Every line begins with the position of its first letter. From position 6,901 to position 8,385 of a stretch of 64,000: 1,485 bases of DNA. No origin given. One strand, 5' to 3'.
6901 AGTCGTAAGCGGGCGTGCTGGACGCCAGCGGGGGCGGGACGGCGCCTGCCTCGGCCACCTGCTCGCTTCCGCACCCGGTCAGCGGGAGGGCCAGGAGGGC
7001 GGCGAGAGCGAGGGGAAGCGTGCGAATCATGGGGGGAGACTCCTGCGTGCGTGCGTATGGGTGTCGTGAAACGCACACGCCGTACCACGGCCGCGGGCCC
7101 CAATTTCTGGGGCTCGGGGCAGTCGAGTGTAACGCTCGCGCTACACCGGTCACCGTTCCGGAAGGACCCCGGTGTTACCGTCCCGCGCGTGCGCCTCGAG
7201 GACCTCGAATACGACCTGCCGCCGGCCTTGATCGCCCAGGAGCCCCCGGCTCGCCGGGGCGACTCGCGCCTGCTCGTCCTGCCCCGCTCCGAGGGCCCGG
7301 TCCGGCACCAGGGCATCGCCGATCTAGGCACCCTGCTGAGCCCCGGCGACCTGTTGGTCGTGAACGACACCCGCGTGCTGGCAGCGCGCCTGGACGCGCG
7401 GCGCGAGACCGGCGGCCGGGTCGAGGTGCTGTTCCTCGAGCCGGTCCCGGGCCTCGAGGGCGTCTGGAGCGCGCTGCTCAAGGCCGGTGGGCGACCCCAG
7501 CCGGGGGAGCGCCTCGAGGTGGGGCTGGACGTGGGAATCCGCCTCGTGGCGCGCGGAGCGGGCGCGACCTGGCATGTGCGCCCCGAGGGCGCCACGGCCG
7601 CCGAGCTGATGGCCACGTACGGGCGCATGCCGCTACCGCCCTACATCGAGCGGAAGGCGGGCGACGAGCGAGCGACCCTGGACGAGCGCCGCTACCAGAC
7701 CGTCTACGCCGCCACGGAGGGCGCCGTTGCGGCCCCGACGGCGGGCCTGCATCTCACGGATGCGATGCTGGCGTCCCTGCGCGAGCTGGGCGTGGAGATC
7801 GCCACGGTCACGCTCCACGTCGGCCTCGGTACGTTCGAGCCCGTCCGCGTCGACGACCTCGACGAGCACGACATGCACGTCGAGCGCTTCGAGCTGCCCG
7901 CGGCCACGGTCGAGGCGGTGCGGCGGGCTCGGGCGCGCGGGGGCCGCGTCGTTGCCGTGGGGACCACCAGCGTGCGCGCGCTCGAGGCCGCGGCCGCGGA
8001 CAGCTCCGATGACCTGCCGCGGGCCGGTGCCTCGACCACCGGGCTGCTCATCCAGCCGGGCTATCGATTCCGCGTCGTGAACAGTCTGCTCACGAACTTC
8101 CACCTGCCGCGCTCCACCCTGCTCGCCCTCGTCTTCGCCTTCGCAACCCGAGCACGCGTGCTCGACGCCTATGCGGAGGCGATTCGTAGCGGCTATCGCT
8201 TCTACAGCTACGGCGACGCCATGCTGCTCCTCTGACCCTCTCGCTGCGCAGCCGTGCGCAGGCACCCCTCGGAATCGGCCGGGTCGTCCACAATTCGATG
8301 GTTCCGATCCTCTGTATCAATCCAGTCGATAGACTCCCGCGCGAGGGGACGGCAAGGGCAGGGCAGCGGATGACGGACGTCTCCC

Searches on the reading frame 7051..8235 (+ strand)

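Call 16: search_protein_families(library=pfam, proteins=[window:7051-8235:+], max_evalue=0.001)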
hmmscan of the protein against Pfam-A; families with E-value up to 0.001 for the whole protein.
window:7051-8235:+ (394 aa): 1 family
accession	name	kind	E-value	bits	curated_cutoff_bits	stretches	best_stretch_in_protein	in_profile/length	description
PF02547.20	Queuosine_synth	-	7.4e-121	403.6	25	1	50-393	2-322/322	Queuosine biosynthesis protein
